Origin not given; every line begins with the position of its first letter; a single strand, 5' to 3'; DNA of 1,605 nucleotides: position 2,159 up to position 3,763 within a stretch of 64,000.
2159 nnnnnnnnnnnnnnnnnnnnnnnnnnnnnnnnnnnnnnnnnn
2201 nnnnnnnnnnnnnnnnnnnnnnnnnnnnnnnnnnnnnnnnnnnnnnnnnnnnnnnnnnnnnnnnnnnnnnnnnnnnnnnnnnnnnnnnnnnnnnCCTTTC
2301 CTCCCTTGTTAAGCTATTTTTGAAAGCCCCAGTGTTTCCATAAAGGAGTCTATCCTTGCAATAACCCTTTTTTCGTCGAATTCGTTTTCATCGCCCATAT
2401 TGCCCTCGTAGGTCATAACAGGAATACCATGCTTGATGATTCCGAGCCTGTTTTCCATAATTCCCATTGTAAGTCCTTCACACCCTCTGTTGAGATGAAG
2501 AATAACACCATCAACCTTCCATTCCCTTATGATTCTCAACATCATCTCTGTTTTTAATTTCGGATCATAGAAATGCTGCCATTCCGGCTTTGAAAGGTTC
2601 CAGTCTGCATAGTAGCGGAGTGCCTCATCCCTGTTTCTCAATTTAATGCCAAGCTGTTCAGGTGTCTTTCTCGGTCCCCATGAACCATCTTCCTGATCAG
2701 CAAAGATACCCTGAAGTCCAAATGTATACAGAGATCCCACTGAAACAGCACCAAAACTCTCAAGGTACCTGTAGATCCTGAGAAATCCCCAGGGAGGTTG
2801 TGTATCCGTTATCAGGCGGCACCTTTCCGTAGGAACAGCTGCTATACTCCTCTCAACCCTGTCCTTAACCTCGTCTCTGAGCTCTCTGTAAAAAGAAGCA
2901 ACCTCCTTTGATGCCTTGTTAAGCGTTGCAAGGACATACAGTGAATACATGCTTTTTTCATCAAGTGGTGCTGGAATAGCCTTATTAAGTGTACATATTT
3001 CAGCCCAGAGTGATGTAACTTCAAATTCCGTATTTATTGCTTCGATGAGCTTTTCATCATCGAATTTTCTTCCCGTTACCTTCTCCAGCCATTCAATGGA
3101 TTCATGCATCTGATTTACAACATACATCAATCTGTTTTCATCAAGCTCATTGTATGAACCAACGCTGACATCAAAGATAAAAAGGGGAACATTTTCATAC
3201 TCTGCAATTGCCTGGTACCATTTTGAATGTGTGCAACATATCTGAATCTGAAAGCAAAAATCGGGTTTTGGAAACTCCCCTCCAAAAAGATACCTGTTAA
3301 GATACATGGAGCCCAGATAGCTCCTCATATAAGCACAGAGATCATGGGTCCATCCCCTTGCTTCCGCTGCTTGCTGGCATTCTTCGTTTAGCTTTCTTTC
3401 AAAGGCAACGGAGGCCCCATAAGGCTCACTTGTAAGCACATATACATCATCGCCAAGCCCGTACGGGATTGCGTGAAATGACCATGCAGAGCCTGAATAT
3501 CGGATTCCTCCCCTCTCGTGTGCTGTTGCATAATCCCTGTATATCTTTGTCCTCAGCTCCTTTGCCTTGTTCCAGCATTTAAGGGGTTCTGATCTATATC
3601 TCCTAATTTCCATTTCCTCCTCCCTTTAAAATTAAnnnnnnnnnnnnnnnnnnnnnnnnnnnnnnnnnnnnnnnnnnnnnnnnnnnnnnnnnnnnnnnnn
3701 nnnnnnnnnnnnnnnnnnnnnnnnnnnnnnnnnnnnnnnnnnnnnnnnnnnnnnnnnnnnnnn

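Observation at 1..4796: Class-I benzoyl-CoA-reductase-like operon in bzdNOPQM order with a downstream 2Fe-2S protein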

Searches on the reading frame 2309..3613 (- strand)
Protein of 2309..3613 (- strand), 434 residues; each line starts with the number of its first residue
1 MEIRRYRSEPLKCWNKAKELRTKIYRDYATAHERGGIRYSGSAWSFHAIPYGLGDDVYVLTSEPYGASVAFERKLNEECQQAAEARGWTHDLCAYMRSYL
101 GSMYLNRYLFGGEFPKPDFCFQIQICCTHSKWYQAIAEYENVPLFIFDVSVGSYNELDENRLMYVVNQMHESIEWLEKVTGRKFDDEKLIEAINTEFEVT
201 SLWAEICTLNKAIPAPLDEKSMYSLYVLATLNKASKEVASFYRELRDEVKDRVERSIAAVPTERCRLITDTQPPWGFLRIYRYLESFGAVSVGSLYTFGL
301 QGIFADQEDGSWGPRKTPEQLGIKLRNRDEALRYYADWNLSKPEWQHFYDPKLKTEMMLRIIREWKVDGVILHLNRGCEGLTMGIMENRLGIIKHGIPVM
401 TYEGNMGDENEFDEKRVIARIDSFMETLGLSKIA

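Call 6: search_protein_families(library=pfam, proteins=[window:2309-3613:-], max_evalue=0.01)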
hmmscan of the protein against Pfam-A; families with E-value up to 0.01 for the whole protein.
window:2309-3613:- (434 aa): 1 family
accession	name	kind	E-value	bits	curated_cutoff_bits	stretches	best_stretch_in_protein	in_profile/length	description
PF06050.19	HGD-D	-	2.1e-48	166.1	28.4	1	73-428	20-342/342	2-hydroxyglutaryl-CoA dehydratase, D-component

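Call 7: search_protein_families(library=ncbifam, proteins=[window:2309-3613:-], max_evalue=0.01)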
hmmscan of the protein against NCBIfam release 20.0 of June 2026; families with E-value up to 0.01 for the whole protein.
window:2309-3613:- (434 aa): 4 families
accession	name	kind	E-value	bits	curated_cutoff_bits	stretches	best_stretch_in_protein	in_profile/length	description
TIGR03191.1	benz_CoA_bzdO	equivalog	1.1e-208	693.7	448.6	1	6-433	1-428/430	benzoyl-CoA reductase, bzd-type, subunit O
NF052455.1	HyiscapDhHadB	equivalog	4.6e-43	147.4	750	2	17-298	8-289/398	(R)-2-hydroxyisocaproyl-CoA dehydratase subunit alpha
TIGR02260.1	benz_CoA_red_B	equivalog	8.5e-18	64.2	486.55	1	82-426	74-411/413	benzoyl-CoA reductase subunit B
NF040772.1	double_cubane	equivalog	1.9e-15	56.8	350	1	89-293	61-258/372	double-cubane-cluster-containing anaerobic reductase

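Call 9: search_solved_structures(query=window:2309-3613:-, max_evalue=0.01)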
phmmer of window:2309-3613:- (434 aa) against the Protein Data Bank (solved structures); distinct sequences matched with E-value up to 0.01: 5.
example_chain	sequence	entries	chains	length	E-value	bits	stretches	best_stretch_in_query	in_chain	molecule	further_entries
8s02_A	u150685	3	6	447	1.3e-195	653.8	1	4-432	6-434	BzdO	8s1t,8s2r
3o3m_A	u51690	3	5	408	2e-31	112.6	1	42-298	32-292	alpha subunit 2-hydroxyisocaproyl-CoA dehydratase | alpha-subunit 2-hydroxyisocaproyl-CoA dehydratase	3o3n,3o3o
9g87_A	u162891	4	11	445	4e-13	52.3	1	66-260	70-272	3-methylbenzoyl-CoA reductase beta subunit MbdO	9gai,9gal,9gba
7yyl_C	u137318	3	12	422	1.3e-06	30.9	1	113-299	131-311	Dehydratase family protein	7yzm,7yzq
6eno_A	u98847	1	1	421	1.5e-06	30.6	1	113-299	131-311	Dehydratase family protein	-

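Call 12: find_encoding_contigs(protein=window:2309-3613:-, flank=10000, max_places=6)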
Protein window:2309-3613:- (434 aa): 1 contig read that carries it; 1 place shown.
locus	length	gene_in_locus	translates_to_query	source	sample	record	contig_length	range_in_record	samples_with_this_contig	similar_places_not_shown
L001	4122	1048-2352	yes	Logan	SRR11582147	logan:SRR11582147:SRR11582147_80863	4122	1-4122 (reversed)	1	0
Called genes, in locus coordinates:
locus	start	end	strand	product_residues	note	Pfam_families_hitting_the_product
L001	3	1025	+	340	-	?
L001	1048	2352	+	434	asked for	PF06050:HGD-D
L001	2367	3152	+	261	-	PF01869:BcrAD_BadFG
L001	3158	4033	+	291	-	PF01869:BcrAD_BadFG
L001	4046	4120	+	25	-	?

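Call 14: find_related_loci(query=window:2309-3613:-, collection=genome_contigs, flank=10000)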
Query window:2309-3613:- (434 aa) in genome_contigs; peptide patterns used: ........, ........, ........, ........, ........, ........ (x = any residue, [..] = any of these).
504 stretches matched a pattern; 483 encode a relative of the query (tblastn E <= 1e-3); the best 80 are kept; 80 distinct loci.
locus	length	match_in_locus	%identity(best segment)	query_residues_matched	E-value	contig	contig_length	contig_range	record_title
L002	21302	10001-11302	97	1-434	0e+0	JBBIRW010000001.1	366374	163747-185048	MAG: Deltaproteobacteria bacterium isolate SLF170214_bin_359 NODE_2_length_366374_cov_9.27345, whole genome shotgun sequ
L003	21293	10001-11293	72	3-433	0e+0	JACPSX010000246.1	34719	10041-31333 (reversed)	MAG: Candidatus Tectomicrobia bacterium isolate NC_groundwater_717_Ag_S-0.2um_59_8 S36_SO-2_scaffold_400180, whole genom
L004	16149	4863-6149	72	5-433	0e+0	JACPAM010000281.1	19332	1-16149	MAG: Deltaproteobacteria bacterium isolate NC_groundwater_231_Ag_S-0.2um_58_12 S5_GD2017_2_S2_scaffold_3582, whole genom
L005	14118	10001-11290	72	5-434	0e+0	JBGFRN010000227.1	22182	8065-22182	MAG: Bacillota bacterium isolate BA1A45.2019.Bin.119 NODE_2597_length_22182_cov_1.784688, whole genome shotgun sequence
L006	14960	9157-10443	72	5-433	0e+0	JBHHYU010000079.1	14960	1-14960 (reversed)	MAG: Candidatus Binatia bacterium isolate Maj_2_bin.31 NODE_2100_length_14960_cov_11.743777, whole genome shotgun sequen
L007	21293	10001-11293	71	3-433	0e+0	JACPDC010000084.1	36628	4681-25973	MAG: Deltaproteobacteria bacterium isolate NC_groundwater_299_Ag_B-0.1um_60_15 S7_GD2017_3_B1_scaffold_2171, whole genom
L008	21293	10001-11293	71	3-433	0e+0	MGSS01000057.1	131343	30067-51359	MAG: Deltaproteobacteria bacterium RIFCSPLOWO2_12_FULL_60_19 rifcsplowo2_12_scaffold_219, whole genome shotgun sequence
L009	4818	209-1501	71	1-431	0e+0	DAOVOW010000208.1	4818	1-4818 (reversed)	MAG TPA_asm: bacterium isolate CSMAG_1533 CSMAG_1533_k141_1039919_length_4818_cov_34.0000, whole genome shotgun sequence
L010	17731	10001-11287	70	5-433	0e+0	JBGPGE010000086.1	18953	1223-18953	MAG: Candidatus Binatia bacterium isolate OBJ_0618_7090110_5 k141_7597746_length_18953_cov_25.4693, whole genome shotgun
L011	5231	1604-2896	71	1-431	0e+0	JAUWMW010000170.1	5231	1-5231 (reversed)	MAG: bacterium isolate CSMAG_2408 CSMAG_2408_k141_335588_length_5231_cov_44.8424, whole genome shotgun sequence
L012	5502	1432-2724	70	1-431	0e+0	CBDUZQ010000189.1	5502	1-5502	MAG TPA_asm: uncultured bacterium isolate SRR22302363_binner12_Refined_60 genome assembly, contig: ERZ25749332.12959, wh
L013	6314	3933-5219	71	5-433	0e+0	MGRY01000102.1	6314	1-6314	MAG: Deltaproteobacteria bacterium RIFCSPLOWO2_02_56_12 rifcsplowo2_02_sub10_scaffold_2690, whole genome shotgun sequenc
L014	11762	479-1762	71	6-433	0e+0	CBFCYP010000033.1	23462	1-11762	MAG TPA_asm: uncultured bacterium isolate SRR26215681_binner13_Refined_78 genome assembly, contig: ERZ25073475.1004, who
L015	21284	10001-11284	71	6-433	0e+0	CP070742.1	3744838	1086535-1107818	MAG: Candidatus Zixiibacteriota bacterium isolate bin38 chromosome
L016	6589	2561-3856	68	3-434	0e+0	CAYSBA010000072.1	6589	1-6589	MAG TPA_asm: uncultured bacterium isolate SRP162660_co1_279 genome assembly, contig: NODE_13438_length_6589_cov_5.919192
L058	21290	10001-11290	68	5-434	0e+0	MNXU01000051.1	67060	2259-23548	MAG: Betaproteobacteria bacterium CG2_30_68_42 cg2_3.0_scaffold_124_c, whole genome shotgun sequence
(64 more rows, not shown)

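Call 17: search_protein_families(library=pfam, proteins=[L002:13285-15765:+, L002:15786-16034:+, L002:16044-17108:+, L002:17145-18188:+, L002:18206-18982:+, L002:19233-19670:+, L002:19738-21000:+, L002:13000-13281:+], max_evalue=0.001)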
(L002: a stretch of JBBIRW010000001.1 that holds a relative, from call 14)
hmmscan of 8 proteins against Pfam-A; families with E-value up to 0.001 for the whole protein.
L002:13285-15765:+ (826 aa): 18 families
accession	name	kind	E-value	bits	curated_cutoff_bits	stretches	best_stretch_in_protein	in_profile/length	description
PF07992.20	Pyr_redox_2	-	3.1e-28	99.5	26.1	1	359-642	2-291/291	Pyridine nucleotide-disulphide oxidoreductase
PF14691.11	Fer4_20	-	2.3e-20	73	25.8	2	260-342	23-108/113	Dihydroprymidine dehydrogenase domain II, 4Fe-4S cluster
PF00070.33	Pyr_redox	-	1.1e-12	48.7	22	1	487-555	1-72/82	Pyridine nucleotide-disulphide oxidoreductase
PF13738.12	Pyr_redox_3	-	7.6e-12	45.5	30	1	444-560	128-249/305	Pyridine nucleotide-disulphide oxidoreductase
PF13450.12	NAD_binding_8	-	3.9e-10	40.3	21.9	1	362-397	1-36/68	NAD(P)-binding Rossmann-like domain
PF13510.11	Fer2_4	-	1e-08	35.5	22.8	1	2-99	2-78/82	2Fe-2S iron-sulfur cluster binding domain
PF22117.2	Fer4_Nqo3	-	2.3e-08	34.5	27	1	185-252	2-66/67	NADH-quinone oxidoreductase subunit 3, ferredoxin-like domain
PF10588.14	NADH-G_4Fe-4S_3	-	2.2e-07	30.7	27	1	109-133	1-25/40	NADH-ubiquinone oxidoreductase-G iron-sulfur binding region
PF01266.30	DAO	-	2.4e-07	31.1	27.9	1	359-393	1-35/353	FAD dependent oxidoreductase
PF12838.12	Fer4_7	-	8.6e-07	29.8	27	1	194-251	2-52/52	4Fe-4S dicluster domain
PF13237.11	Fer4_10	-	1.9e-06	28.2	25.5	1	187-248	2-53/53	4Fe-4S dicluster domain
PF00037.32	Fer4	-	1.1e-05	25.5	21.1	1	235-252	6-23/24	4Fe-4S binding domain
PF01946.23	Thi4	-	2.1e-05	24.3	26.2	1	359-403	19-64/235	Thi4 family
PF13241.12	NAD_binding_7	-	8.7e-05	23.5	22.1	0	485-519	7-40/104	Putative NAD(P)-binding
PF12831.13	FAD_oxidored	-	0.00012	22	27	1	360-396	2-38/416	FAD dependent oxidoreductase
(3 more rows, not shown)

L002:15786-16034:+ (82 aa): 0 families

L002:16044-17108:+ (354 aa): 2 families
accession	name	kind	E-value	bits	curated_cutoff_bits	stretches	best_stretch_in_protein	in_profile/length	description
PF00378.25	ECH_1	-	9.3e-42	143.5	27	1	26-207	1-178/251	Enoyl-CoA hydratase/isomerase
PF16113.10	ECH_2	-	8e-21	75.3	27.2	1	32-208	2-177/335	Enoyl-CoA hydratase/isomerase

L002:17145-18188:+ (347 aa): 4 families
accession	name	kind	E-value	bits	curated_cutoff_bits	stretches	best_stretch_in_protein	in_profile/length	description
PF08240.17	ADH_N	-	2.1e-32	111.9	23.5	1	30-139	3-104/104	Alcohol dehydrogenase GroES-like domain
PF00107.32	ADH_zinc_N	-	1.2e-28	100.1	31.8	1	179-307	1-127/129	Zinc-binding dehydrogenase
PF13602.12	ADH_zinc_N_2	-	2.6e-07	32.1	27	1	240-339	25-128/134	Zinc-binding dehydrogenase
PF16912.11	Glu_dehyd_C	-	1.8e-06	28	34.9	1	146-333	10-200/211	Glucose dehydrogenase C-terminus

L002:18206-18982:+ (258 aa): 2 families
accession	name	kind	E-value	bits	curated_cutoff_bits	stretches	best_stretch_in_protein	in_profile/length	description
PF00378.25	ECH_1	-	3.3e-56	190.8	27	1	14-257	3-250/251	Enoyl-CoA hydratase/isomerase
PF16113.10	ECH_2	-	1.3e-25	91.1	27.2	1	18-181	2-173/335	Enoyl-CoA hydratase/isomerase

L002:19233-19670:+ (145 aa): 2 families
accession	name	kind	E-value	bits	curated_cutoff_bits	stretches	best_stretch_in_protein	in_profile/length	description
PF00034.26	Cytochrom_C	-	1.1e-14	55.9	21.3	1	55-138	1-88/90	Cytochrome c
PF13442.11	Cytochrome_CBB3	-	6.2e-13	49.3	27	1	55-136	3-68/68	Cytochrome C oxidase, cbb3-type, subunit III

L002:19738-21000:+ (420 aa): 1 family
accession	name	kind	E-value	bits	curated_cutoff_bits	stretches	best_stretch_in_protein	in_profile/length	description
PF02321.23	OEP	-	1.2e-41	143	22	2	236-414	1-186/187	Outer membrane efflux protein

L002:13000-13281:+ (93 aa): 1 family
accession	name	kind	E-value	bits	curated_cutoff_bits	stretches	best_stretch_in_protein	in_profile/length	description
PF12837.12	Fer4_6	-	0.00062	20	25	1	15-38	1-22/24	4Fe-4S binding domain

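Call 18: search_protein_families(library=ncbifam, proteins=[L002:13285-15765:+, L002:15786-16034:+, L002:16044-17108:+, L002:17145-18188:+, L002:18206-18982:+, L002:19233-19670:+, L002:19738-21000:+], max_evalue=0.001)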
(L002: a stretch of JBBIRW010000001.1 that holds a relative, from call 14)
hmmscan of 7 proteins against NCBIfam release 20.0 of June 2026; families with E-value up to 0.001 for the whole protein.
L002:13285-15765:+ (826 aa): 70 families (the best 25 are shown)
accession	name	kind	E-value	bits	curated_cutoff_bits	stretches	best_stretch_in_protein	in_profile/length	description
NF009454.0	PRK12814.1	equivalog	6.2e-143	477.5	916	2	267-723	102-574/657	putative NADPH-dependent glutamate synthase small subunit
NF009410.0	PRK12771.1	subfamily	4.5e-131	438.2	516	1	263-722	44-512/566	NAD(P)-binding protein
NF009414.0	PRK12778.1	equivalog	4.4e-102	342.7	1103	1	259-653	329-749/752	bifunctional dihydroorotate dehydrogenase B NAD binding subunit/NADPH-dependent glutamate synthase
TIGR01316.1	gltA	equivalog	1.9e-98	330.2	471.75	2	266-653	35-449/449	NADPH-dependent glutamate synthase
TIGR03315.1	Se_ygfK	equivalog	8.2e-90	301.6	835.3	1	268-672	446-836/1012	putative selenate reductase subunit YgfK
NF010590.0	PRK13984.1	equivalog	8.6e-90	301.6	946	2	269-654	198-607/611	putative oxidoreductase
NF009413.0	PRK12775.1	equivalog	8.4e-77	258.9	1895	1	259-654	331-755/1006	putative trifunctional 2-polyprenylphenol hydroxylase/glutamate synthase subunit beta/ferritin domain-containing protein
TIGR01318.1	gltD_gamma_fam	subfamily_domain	3.3e-71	240.3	482.95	1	258-653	39-465/467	glutamate synthase, small subunit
NF009409.0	PRK12770.1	subfamily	3.7e-71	240.1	343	1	347-654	8-351/360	putative glutamate synthase subunit beta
NF009408.0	PRK12769.1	equivalog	6.8e-65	219.4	1003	1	265-654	232-652/659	formate-dependent uric acid utilization protein AegA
NF009415.0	PRK12779.1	equivalog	5.5e-64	216.5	1519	1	268-649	209-622/944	putative bifunctional glutamate synthase subunit beta/2-polyprenylphenol hydroxylase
NF009451.0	PRK12809.1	equivalog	3.5e-58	197.4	1154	1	261-649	211-630/639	formate-dependent uric acid utilization protein YgfT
NF045663.1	diclust_near_Sec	equivalog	2.4e-55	188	530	2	262-452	13-201/759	pyridine nucleotide-disulfide oxidoreductase/dicluster-binding protein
TIGR01317.1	GOGAT_sm_gam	subfamily_domain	6.6e-54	183.5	447.7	2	267-513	50-311/485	glutamate synthase small subunit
NF040763.1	FeFe_hydrog_A6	exception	4.3e-39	134.3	765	2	148-264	99-217/571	NADH-dependent [FeFe] hydrogenase, group A6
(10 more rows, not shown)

L002:15786-16034:+ (82 aa): 0 families

L002:16044-17108:+ (354 aa): 70 families (the best 25 are shown)
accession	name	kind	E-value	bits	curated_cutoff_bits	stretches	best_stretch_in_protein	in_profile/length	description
TIGR03200.1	dearomat_oah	equivalog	4e-56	190.6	464.45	2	32-215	39-222/360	6-oxocyclohex-1-ene-1-carbonyl-CoA hydratase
TIGR03210.1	badI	equivalog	5e-49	166.9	467.6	2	20-210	1-187/256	2-ketocyclohexanecarboxyl-CoA hydrolase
NF005637.0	PRK07396.1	equivalog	7.6e-46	156.7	380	1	19-207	11-197/273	1,4-dihydroxy-2-naphthoyl-CoA synthase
TIGR01929.1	menB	equivalog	3.9e-43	147.9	342.7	1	20-209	1-189/259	1,4-dihydroxy-2-naphthoyl-CoA synthase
NF004475.0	PRK05809.1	subfamily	6.6e-39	133.9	394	1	20-226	3-208/260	short-chain-enoyl-CoA hydratase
NF004840.0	PRK06190.1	equivalog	9e-38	130.4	253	1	23-205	6-184/260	enoyl-CoA hydratase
NF051848.1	EnCoAHydtEchA19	equivalog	9.3e-34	117.1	400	1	24-206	3-184/258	enoyl-CoA hydratase EchA19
NF006109.0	PRK08260.1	subfamily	2.5e-32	112.3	320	1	19-205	2-201/296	enoyl-CoA hydratase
NF042430.2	EnCoAhydt_DpgD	equivalog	3e-32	112.1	400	1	25-209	1-187/258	enoyl-CoA-hydratase DpgD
NF004517.0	PRK05862.1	equivalog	4.2e-32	111.7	396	1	19-207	2-184/257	enoyl-CoA hydratase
NF004634.0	PRK05980.1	equivalog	4.9e-32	111.3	375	1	23-205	5-188/263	crotonase/enoyl-CoA hydratase family protein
NF005802.0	PRK07657.1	equivalog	5.7e-32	111.3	363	1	27-207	10-187/260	enoyl-CoA hydratase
NF006186.0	PRK08321.1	equivalog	1.3e-31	110.3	378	1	5-207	7-226/302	1,4-dihydroxy-2-naphthoyl-CoA synthase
NF006699.0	PRK09245.1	subfamily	3.3e-31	108.5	354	1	23-205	5-191/266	crotonase/enoyl-CoA hydratase family protein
NF006566.0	PRK09076.1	subfamily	1.3e-30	106.9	286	1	22-206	6-186/260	enoyl-CoA hydratase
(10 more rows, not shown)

L002:17145-18188:+ (347 aa): 28 families (the best 25 are shown)
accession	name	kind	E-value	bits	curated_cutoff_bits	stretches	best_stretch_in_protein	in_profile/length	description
TIGR03201.1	dearomat_had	equivalog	6.2e-79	265.6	338.65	1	13-344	7-346/349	6-hydroxycyclohex-1-ene-1-carbonyl-CoA dehydrogenase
TIGR03989.1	Rxyl_3153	subfamily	3.1e-67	227.4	440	2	121-346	139-370/370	NDMA-dependent alcohol dehydrogenase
NF041097.1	keto_inos_dh_IolM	equivalog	3.2e-66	223.6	450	1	16-341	39-384/389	scyllo-inosose 3-dehydrogenase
TIGR00692.1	tdh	equivalog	1.5e-64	218.2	458.35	1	18-344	12-338/340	L-threonine 3-dehydrogenase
NF003808.0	PRK05396.1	equivalog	3e-64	217.1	380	1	15-344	11-338/341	L-threonine 3-dehydrogenase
NF010344.0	PRK13771.1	subfamily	1.4e-62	211.6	349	1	5-343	1-329/334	putative alcohol dehydrogenase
NF006940.0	PRK09422.1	equivalog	3.9e-58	197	344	1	5-339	1-327/338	alcohol dehydrogenase AdhP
TIGR03451.1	mycoS_dep_FDH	equivalog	1.3e-57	195.2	512.9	1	6-346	3-358/358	S-(hydroxymethyl)mycothiol dehydrogenase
NF041172.1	AcrlCoa_red_Thmprot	equivalog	6.7e-56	189.6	500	1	5-343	1-330/334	acryloyl-CoA reductase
NF007489.0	PRK10083.1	equivalog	8.5e-54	182.8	376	1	15-336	10-325/339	Zn-dependent oxidoreductase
TIGR02818.1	adh_III_F_hyde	equivalog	1.4e-50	172.4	543.95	2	122-345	139-367/368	S-(hydroxymethyl)glutathione dehydrogenase/class III alcohol dehydrogenase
NF007642.0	PRK10309.1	equivalog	1.5e-48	165.8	550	1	13-335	8-334/347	galactitol-1-phosphate 5-dehydrogenase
NF007375.0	PRK09880.1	equivalog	2.9e-45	154.5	469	1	14-333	13-329/344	L-idonate 5-dehydrogenase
NF047908.1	AldhRedAhr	equivalog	8.1e-42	143.3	470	1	9-343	8-331/335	NADPH-dependent aldehyde reductase Ahr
TIGR02822.1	adh_fam_2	subfamily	1.5e-36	126.1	283.5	1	16-337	14-320/329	zinc-binding alcohol dehydrogenase family protein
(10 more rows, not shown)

L002:18206-18982:+ (258 aa): 73 families (the best 25 are shown)
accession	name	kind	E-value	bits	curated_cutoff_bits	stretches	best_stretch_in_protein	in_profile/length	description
NF004475.0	PRK05809.1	subfamily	3.2e-53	180.8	394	1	6-256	3-258/260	short-chain-enoyl-CoA hydratase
NF004517.0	PRK05862.1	equivalog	6.8e-49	166.7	396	1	6-256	3-255/257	enoyl-CoA hydratase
TIGR03189.1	dienoyl_CoA_hyt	equivalog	5.9e-45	153.5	292.5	1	16-256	10-249/251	cyclohexa-1,5-dienecarbonyl-CoA hydratase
NF051848.1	EnCoAHydtEchA19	equivalog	2.1e-43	148.7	400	1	12-257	5-257/258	enoyl-CoA hydratase EchA19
NF006007.0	PRK08138.1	subfamily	3.3e-43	148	355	1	13-257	14-260/261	enoyl-CoA hydratase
NF042430.2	EnCoAhydt_DpgD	equivalog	3.5e-43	147.9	400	1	14-257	4-257/258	enoyl-CoA-hydratase DpgD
NF005803.0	PRK07658.1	equivalog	4.1e-42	144.4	313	1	8-257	3-256/257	enoyl-CoA hydratase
NF006566.0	PRK09076.1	subfamily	4.8e-42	144.4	286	1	6-256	4-258/260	enoyl-CoA hydratase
NF005802.0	PRK07657.1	equivalog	8.9e-42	143.4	363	1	9-258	5-260/260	enoyl-CoA hydratase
NF006100.0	PRK08252.1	subfamily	1e-41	143.2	282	1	8-258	4-254/254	crotonase/enoyl-CoA hydratase family protein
NF006008.0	PRK08139.1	equivalog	1.5e-41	142.7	313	1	9-257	13-265/266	enoyl-CoA hydratase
NF007239.0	PRK09674.1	equivalog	1.3e-38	133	371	1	8-257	5-256/257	2,3-dehydroadipyl-CoA hydratase PaaF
NF004781.0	PRK06127.1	subfamily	1.6e-38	132.9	291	1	4-257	8-268/269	enoyl-CoA hydratase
NF005637.0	PRK07396.1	equivalog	7.4e-37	127.2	380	1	3-255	9-266/273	1,4-dihydroxy-2-naphthoyl-CoA synthase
NF004634.0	PRK05980.1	equivalog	6.3e-35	120.8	375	1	8-256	4-261/263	crotonase/enoyl-CoA hydratase family protein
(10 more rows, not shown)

L002:19233-19670:+ (145 aa): 10 families
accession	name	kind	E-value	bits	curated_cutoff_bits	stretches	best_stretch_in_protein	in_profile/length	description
NF011054.0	PRK14486.1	equivalog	1.4e-14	54.3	447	1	42-140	202-291/294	putative bifunctional cbb3-type cytochrome c oxidase subunit II/cytochrome c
NF033864.1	cytochrome579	equivalog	1.2e-12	47.9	280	1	43-135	37-135/179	cytochrome 579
TIGR00782.1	ccoP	equivalog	2.3e-11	43.5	179.95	1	47-141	195-283/285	cytochrome-c oxidase, cbb3-type subunit III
NF050122.1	bc1_QcrC_actin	exception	2.1e-07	30.5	200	1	44-79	31-67/253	cytochrome bc1 complex diheme cytochrome c subunit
TIGR04494.1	c550_PedF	equivalog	1.2e-06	28.4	122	1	40-138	35-129/133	cytochrome c-550 PedF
NF040606.1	CytoC_perox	subfamily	1.3e-06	28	150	0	49-75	292-318/524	di-heme-cytochrome C peroxidase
TIGR03872.1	cytochrome_MoxG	equivalog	6e-05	23.2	147.8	1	44-143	33-125/133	cytochrome c(L), periplasmic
NF045930.1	Cytc6PetJCyano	equivalog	7.4e-05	22.6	135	1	47-136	20-102/110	cytochrome c6 PetJ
NF045774.1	cytochro_C551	exception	0.00032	20.6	118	0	1-77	1-61/110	cytochrome c551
TIGR03045.1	PS_II_C550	equivalog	0.00051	19.7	177.75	0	5-71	4-67/159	photosystem II cytochrome c-550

L002:19738-21000:+ (420 aa): 5 families
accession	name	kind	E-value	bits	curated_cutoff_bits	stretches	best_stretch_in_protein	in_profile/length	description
TIGR01844.1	type_I_sec_TolC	subfamily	4.2e-17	62.3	225.15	1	34-376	4-359/414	TolC family outer membrane protein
NF045679.1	DiMtlExpIhpA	equivalog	4.7e-13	48.6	650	1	10-413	8-411/424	divalent metal ion exporter subunit IhpA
NF007002.0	PRK09465.1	equivalog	1.9e-06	26.7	495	1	122-390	118-399/460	outer membrane channel protein TolC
NF047721.1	ToxDrgExpTdeA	equivalog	1.2e-05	24.4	550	1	93-224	122-253/455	toxin/drug exporter TdeA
TIGR01845.1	outer_NodT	subfamily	7.5e-05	21.7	210.05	1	35-276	59-312/460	efflux transporter outer membrane subunit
